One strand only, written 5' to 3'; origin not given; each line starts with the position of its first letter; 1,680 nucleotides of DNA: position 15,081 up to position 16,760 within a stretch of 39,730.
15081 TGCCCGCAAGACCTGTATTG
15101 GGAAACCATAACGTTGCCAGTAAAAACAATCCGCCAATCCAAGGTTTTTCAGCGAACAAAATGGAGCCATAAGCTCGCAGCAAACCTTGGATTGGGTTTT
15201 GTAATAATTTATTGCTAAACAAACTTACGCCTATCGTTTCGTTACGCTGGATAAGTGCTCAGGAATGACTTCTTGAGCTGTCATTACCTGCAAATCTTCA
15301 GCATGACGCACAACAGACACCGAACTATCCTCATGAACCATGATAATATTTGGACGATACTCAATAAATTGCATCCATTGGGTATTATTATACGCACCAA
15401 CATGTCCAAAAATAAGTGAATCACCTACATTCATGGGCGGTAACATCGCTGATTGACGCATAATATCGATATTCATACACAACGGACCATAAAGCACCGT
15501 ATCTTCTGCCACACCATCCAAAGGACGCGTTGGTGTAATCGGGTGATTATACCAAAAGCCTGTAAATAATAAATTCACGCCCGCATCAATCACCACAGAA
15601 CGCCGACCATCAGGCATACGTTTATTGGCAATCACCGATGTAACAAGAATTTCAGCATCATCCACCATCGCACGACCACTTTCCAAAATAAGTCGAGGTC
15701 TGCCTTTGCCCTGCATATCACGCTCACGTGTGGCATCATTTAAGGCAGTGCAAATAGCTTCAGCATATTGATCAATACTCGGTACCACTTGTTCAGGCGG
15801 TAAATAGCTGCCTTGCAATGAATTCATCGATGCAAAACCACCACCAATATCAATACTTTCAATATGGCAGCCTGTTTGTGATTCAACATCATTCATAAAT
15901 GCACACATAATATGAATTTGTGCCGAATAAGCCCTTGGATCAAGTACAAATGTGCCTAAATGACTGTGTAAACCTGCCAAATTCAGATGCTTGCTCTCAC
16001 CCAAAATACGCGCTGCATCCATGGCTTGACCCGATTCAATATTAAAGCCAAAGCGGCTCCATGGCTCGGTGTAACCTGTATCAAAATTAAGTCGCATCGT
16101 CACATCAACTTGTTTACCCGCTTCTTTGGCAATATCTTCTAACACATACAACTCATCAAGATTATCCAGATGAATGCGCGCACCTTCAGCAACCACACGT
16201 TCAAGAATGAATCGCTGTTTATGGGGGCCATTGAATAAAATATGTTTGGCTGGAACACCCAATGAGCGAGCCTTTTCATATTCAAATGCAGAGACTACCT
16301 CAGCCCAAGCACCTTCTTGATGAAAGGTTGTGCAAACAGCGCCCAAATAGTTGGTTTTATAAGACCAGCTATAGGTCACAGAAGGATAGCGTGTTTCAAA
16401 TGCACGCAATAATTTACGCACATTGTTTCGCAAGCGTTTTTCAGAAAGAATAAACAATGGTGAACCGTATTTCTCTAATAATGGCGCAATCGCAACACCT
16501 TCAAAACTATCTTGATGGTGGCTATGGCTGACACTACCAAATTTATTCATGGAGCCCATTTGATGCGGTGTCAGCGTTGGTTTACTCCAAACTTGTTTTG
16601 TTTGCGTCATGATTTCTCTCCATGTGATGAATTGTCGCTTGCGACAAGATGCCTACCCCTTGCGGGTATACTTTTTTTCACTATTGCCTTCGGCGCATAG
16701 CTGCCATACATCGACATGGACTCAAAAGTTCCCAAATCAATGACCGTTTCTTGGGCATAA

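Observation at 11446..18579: Unassigned six-gene operon: TetR::PqqD - ATP-grasp - PLP decarboxylase - urea-transporter::M23 - beta-barrel OMP - TPR protein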

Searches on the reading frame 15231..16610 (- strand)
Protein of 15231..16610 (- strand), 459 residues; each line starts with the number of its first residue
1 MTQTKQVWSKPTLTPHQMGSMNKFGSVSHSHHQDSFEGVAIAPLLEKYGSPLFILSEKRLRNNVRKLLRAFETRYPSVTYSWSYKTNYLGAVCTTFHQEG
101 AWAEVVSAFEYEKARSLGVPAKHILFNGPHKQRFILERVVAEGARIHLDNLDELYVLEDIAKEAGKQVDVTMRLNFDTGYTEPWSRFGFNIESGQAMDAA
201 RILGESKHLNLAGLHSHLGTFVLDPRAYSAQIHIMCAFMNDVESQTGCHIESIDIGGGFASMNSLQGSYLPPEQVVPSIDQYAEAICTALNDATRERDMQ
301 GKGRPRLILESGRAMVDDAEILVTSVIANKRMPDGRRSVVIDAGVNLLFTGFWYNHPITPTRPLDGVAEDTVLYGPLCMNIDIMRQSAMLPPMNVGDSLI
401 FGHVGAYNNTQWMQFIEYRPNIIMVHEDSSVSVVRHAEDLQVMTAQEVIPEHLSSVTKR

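Call 3: search_protein_families(library=pfam, proteins=[window:15231-16610:-], max_evalue=0.01)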
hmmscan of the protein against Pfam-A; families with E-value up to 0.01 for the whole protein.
window:15231-16610:- (459 aa): 3 families
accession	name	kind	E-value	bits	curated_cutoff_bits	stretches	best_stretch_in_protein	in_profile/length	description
PF02784.22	Orn_Arg_deC_N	-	5.2e-32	111.6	23.4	1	63-316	3-246/247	Pyridoxal-dependent decarboxylase, pyridoxal binding domain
PF00278.28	Orn_DAP_Arg_deC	-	6.2e-14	52.5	23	1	316-405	4-95/95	Pyridoxal-dependent decarboxylase, C-terminal sheet domain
PF01168.26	Ala_racemase_N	-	2.4e-08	34.4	24.1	1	92-250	39-188/220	Alanine racemase, N-terminal domain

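Call 4: search_protein_families(library=ncbifam, proteins=[window:15231-16610:-], max_evalue=0.01)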
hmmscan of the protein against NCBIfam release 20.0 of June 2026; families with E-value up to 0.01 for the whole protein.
window:15231-16610:- (459 aa): 7 families
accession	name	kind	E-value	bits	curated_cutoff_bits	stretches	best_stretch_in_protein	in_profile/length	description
TIGR01048.1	lysA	equivalog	1.3e-61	208.4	297.9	1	35-447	10-416/417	diaminopimelate decarboxylase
NF041039.1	FslC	exception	8.5e-60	202.7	500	1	41-436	19-414/418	rhizoferrin biosystnesis N-citrylornithine decarboxylase FslC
NF052544.1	OrLyDeCDokD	equivalog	5.6e-32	110.9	700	1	27-446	19-458/461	ornithine/lysine decarboxylase DokD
TIGR03099.1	dCO2ase_PEP1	hypoth_equivalog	2.4e-28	99.3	478.45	1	35-409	9-380/398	pyridoxal-dependent decarboxylase, exosortase A system-associated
NF006515.0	PRK08961.1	equivalog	1.4e-18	66.3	802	1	82-409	531-842/861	bifunctional aspartate kinase/diaminopimelate decarboxylase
TIGR01273.1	speA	equivalog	5.5e-15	54.9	624.1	1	47-335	54-357/624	arginine decarboxylase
NF003763.0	PRK05354.1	equivalog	1.1e-14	54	369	1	47-334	61-364/636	biosynthetic arginine decarboxylase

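Call 20: search_solved_structures(query=window:15231-16610:-, max_evalue=1e-10)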
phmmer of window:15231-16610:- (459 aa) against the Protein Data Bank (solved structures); distinct sequences matched with E-value up to 1e-10: 42.
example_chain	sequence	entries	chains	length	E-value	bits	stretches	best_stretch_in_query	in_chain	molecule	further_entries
7kh2_A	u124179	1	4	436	2.5e-52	181.2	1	40-436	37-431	N-citrylornithine decarboxylase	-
1twi_A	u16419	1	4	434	1.2e-38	136.2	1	37-453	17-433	Diaminopimelate decarboxylase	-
1tuf_A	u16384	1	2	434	1.2e-38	136.2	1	37-453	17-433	Diaminopimelate decarboxylase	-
2p3e_A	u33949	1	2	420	6.6e-30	107.4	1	36-441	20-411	Diaminopimelate decarboxylase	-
5x7m_A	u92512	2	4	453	2.9e-29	105.2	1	36-449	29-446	Diaminopimelate decarboxylase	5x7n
1hkv_A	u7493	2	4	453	6.3e-28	100.8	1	37-440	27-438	DIAMINOPIMELATE DECARBOXYLASE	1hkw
2o0t_A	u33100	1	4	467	7.6e-28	100.6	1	37-437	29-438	Diaminopimelate decarboxylase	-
3n2b_A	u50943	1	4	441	1.6e-26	96.2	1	36-451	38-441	Diaminopimelate decarboxylase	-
2plj_A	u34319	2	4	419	5.7e-23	84.5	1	41-415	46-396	lysine/ornithine decarboxylase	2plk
3c5q_A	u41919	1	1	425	2.2e-22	82.6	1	41-442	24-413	Diaminopimelate decarboxylase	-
2qgh_A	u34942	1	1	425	2.2e-22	82.6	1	41-442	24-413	Diaminopimelate decarboxylase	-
7ru7_A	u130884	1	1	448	3e-22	82.1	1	27-437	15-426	L-glutamyl-[BtrI acyl-carrier protein] decarboxylase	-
3vab_A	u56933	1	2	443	4.1e-22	81.7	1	36-409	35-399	Diaminopimelate decarboxylase 1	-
8d2y_A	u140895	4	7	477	5.9e-22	81.1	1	29-445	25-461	D-ornithine/D-lysine decarboxylase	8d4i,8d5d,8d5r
8d88_A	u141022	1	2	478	6e-22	81.1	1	29-445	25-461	D-ornithine/D-lysine decarboxylase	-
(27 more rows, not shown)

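Call 37: search_solved_structures(query=window:15231-16610:-, max_evalue=1e-35, show_alignments=2)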
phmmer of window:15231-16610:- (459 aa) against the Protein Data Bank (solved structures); distinct sequences matched with E-value up to 1e-35: 3.
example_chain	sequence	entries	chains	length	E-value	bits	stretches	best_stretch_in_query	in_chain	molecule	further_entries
7kh2_A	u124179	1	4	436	2.5e-52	181.2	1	40-436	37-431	N-citrylornithine decarboxylase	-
1twi_A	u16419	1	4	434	1.2e-38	136.2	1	37-453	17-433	Diaminopimelate decarboxylase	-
1tuf_A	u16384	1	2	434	1.2e-38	136.2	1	37-453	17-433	Diaminopimelate decarboxylase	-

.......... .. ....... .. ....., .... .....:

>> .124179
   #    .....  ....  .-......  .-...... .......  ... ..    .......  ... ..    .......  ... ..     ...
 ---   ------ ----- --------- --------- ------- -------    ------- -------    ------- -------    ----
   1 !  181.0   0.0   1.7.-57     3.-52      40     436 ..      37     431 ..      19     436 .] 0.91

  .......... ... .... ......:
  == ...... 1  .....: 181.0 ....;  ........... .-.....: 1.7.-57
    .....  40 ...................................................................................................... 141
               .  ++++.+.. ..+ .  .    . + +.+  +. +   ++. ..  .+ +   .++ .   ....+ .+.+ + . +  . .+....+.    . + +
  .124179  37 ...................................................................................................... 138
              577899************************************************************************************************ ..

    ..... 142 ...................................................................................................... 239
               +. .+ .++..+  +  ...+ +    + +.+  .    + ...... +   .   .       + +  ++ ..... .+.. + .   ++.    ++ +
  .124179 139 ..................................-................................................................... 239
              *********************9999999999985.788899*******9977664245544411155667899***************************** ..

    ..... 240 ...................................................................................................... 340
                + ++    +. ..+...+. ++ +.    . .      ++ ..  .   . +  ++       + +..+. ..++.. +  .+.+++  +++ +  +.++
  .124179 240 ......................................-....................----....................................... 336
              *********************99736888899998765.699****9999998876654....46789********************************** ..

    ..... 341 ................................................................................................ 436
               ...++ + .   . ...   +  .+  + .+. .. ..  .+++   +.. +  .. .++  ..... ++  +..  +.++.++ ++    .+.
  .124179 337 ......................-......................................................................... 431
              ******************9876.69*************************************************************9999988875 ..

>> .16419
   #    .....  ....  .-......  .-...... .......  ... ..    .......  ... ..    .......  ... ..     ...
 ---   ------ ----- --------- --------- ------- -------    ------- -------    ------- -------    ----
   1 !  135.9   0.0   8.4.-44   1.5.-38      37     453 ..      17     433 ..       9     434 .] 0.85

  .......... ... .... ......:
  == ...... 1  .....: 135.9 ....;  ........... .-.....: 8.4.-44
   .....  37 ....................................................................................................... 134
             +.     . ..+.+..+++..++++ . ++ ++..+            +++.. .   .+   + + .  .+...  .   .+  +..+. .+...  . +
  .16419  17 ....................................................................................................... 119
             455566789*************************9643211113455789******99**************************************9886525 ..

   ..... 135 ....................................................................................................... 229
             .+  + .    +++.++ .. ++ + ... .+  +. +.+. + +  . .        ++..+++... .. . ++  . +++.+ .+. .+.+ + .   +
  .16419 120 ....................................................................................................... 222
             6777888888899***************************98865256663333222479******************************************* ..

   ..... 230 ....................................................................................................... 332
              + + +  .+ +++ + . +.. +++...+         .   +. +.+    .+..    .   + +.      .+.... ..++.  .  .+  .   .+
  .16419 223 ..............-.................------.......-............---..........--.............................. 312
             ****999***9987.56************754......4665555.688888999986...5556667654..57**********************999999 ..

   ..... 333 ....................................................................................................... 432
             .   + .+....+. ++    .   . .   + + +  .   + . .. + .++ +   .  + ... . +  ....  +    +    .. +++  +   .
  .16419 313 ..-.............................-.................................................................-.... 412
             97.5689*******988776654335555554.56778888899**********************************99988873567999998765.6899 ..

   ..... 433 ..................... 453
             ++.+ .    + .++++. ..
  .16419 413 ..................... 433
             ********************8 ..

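Call 56: search_protein_families(library=padloc, proteins=[window:15231-16610:-], max_evalue=0.01)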
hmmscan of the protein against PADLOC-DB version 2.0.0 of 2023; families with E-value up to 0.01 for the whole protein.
window:15231-16610:- (459 aa): 0 families
